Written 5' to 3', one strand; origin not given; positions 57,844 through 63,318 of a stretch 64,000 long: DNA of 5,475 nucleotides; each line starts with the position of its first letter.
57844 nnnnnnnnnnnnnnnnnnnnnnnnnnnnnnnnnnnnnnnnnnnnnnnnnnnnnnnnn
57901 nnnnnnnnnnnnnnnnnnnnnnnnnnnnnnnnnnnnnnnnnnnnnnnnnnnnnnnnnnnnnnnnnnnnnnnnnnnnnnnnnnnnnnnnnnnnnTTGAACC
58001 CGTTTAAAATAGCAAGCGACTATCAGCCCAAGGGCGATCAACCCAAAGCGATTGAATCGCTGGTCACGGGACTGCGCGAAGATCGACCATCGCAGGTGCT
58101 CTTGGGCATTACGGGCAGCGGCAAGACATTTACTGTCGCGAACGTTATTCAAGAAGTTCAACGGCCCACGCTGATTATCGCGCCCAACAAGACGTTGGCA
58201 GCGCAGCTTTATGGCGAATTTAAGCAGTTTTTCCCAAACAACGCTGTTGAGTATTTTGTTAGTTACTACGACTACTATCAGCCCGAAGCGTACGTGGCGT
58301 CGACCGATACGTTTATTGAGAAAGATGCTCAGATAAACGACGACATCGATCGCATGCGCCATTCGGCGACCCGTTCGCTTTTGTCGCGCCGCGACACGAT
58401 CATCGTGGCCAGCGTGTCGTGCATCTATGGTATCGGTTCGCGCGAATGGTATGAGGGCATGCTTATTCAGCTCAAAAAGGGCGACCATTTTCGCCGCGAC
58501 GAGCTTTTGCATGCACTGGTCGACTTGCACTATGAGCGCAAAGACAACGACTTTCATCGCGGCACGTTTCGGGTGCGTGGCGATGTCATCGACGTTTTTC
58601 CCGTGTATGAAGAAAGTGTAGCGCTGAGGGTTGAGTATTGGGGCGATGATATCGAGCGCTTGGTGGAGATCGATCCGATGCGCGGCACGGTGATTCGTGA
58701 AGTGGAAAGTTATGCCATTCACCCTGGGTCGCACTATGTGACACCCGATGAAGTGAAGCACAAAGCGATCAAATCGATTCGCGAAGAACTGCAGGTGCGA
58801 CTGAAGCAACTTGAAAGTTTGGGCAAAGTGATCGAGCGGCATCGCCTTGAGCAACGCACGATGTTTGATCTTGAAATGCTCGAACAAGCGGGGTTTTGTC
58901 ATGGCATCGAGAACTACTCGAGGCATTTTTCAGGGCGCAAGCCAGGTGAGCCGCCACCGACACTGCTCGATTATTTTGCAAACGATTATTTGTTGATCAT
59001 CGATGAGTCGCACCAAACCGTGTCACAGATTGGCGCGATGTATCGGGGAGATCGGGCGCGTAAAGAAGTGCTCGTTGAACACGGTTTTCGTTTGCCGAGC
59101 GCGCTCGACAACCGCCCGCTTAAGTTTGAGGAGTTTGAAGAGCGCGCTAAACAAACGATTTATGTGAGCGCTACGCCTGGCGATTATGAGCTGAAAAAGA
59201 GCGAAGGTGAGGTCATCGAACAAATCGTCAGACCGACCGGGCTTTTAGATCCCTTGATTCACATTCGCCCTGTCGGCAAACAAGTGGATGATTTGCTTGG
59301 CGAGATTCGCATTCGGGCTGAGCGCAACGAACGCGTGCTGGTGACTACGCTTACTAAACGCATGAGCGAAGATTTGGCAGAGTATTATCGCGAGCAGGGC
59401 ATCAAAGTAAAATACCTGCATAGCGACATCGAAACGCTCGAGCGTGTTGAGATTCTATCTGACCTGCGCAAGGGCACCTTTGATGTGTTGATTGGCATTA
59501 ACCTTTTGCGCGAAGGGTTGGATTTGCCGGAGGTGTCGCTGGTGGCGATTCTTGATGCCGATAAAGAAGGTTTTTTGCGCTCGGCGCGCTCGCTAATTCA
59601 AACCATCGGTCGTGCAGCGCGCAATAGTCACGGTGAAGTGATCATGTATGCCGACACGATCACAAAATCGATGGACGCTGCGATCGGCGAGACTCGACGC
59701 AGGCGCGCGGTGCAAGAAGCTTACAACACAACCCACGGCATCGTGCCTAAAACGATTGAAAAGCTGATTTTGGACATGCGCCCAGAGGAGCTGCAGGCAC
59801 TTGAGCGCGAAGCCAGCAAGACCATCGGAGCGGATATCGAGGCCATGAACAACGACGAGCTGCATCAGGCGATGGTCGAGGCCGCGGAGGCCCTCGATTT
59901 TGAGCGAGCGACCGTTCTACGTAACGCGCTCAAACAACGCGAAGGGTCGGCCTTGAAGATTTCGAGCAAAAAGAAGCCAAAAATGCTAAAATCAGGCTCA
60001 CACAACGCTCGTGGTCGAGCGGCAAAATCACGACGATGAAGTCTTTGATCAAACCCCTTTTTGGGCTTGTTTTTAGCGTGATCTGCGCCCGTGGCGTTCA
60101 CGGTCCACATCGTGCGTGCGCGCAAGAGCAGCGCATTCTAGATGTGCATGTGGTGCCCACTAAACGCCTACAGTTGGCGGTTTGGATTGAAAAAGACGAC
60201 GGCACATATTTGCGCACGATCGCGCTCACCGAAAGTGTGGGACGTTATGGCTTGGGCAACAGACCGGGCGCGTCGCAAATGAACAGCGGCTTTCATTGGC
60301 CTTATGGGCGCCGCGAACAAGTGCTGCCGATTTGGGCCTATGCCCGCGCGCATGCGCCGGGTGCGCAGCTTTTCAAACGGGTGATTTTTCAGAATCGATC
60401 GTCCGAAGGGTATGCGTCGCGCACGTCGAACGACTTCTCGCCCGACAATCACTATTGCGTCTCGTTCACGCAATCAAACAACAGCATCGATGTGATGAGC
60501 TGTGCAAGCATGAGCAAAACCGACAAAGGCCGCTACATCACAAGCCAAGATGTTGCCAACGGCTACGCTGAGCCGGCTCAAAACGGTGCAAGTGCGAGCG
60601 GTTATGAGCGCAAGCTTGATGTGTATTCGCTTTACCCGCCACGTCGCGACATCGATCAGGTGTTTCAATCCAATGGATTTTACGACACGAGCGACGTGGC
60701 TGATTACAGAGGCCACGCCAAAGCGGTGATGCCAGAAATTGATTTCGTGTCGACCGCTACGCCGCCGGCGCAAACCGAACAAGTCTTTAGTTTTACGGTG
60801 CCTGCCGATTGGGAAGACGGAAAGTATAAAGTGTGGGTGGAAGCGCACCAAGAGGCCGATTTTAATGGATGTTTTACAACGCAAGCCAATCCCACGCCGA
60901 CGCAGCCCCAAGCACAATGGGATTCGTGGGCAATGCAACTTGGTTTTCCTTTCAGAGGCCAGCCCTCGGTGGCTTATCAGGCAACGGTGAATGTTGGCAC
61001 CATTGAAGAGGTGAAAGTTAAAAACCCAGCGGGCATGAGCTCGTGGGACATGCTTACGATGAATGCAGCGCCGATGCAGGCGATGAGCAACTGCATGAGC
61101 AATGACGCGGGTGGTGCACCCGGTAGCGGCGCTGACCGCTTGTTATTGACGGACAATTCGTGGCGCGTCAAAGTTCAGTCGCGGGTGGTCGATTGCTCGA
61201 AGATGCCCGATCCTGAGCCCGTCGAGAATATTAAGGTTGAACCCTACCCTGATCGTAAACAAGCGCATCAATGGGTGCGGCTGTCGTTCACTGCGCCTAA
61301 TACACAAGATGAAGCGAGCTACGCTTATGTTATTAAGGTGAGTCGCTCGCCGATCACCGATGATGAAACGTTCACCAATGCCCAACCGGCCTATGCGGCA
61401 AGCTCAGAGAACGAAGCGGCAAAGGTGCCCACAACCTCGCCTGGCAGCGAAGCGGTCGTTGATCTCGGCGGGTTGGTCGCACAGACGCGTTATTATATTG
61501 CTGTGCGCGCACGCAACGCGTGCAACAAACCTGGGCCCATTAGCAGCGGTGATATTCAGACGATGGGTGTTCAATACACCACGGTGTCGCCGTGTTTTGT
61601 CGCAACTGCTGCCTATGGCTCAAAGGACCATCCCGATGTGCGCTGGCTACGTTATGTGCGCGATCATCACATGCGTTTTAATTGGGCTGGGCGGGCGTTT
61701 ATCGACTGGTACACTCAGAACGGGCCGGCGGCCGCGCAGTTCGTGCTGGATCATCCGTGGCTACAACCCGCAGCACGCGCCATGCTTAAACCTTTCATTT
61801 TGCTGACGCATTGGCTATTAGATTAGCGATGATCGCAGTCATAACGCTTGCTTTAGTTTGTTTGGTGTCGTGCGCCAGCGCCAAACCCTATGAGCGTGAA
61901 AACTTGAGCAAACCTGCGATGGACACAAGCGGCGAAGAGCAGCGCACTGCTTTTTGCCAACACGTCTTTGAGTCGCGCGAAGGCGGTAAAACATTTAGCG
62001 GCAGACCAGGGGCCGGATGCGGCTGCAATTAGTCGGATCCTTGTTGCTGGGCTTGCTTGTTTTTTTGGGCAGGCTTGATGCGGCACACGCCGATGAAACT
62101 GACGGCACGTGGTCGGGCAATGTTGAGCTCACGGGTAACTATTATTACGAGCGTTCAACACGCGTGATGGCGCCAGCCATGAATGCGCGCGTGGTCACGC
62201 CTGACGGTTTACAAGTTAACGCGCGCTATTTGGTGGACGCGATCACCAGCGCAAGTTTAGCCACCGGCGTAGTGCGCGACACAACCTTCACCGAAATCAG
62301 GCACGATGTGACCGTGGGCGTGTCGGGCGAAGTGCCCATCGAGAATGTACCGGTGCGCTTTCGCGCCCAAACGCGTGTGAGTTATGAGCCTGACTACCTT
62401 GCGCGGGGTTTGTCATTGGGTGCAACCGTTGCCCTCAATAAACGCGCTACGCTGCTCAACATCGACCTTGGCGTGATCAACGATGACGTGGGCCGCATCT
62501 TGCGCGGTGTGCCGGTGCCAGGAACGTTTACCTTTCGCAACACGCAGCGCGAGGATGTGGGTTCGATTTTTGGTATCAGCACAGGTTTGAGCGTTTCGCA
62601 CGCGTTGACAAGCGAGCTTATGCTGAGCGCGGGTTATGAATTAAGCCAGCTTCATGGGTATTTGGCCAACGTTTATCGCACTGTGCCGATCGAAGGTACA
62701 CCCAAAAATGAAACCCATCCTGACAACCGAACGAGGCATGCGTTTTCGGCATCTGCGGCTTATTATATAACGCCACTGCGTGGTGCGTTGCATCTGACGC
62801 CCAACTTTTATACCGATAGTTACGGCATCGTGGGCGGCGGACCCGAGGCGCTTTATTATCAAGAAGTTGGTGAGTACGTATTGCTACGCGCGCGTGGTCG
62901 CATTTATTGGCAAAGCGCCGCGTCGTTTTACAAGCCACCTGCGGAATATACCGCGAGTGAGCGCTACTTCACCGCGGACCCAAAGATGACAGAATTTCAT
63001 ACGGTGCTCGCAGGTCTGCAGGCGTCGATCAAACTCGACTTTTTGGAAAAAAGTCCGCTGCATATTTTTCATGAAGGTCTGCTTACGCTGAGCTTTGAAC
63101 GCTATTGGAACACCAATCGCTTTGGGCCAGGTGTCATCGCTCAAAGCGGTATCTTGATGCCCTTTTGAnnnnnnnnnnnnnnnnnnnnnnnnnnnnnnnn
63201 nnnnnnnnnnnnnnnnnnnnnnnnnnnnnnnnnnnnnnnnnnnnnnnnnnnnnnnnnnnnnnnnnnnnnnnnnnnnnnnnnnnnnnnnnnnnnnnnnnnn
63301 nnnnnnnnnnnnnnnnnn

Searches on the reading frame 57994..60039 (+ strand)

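Call 80: search_protein_families(library=pfam, proteins=[window:57994-60039:+])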
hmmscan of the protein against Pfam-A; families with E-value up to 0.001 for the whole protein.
window:57994-60039:+ (681 aa): 5 families
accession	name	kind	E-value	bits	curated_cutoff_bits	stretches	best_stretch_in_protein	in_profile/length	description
PF17757.6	UvrB_inter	-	4.6e-32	110.4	22.9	1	158-248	1-91/91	UvrB interaction domain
PF00271.37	Helicase_C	-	9.3e-22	77.8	23.5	1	435-544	6-109/110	Helicase conserved C-terminal domain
PF12344.14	UvrB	-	6e-21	74.5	27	1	551-591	1-41/43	Ultra-violet resistance protein B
PF04851.21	ResIII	-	3.2e-13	50.3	22.5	1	11-90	3-89/164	Type III restriction enzyme, res subunit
PF00270.35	DEAD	-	2.9e-08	34.1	26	1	16-161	4-146/167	DEAD/DEAH box helicase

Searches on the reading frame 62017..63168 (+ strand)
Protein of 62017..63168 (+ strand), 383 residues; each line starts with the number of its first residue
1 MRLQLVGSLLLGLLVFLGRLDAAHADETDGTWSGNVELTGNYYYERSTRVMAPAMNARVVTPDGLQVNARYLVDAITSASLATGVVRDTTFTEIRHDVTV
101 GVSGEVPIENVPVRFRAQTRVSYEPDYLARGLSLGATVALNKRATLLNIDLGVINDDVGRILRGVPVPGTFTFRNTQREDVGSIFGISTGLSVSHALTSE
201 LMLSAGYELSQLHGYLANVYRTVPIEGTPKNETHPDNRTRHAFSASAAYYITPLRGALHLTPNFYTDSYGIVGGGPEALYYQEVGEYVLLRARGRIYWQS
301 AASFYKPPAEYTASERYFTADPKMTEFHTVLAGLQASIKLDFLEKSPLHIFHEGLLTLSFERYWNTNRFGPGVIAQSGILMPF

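Call 31: search_protein_families(library=pfam, proteins=[window:62017-63168:+])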
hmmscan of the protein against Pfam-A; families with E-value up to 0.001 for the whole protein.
window:62017-63168:+ (383 aa): 1 family
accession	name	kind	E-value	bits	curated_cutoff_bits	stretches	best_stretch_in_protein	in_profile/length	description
PF12094.14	DUF3570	-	7.4e-27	94.6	25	1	88-341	112-382/427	Protein of unknown function (DUF3570)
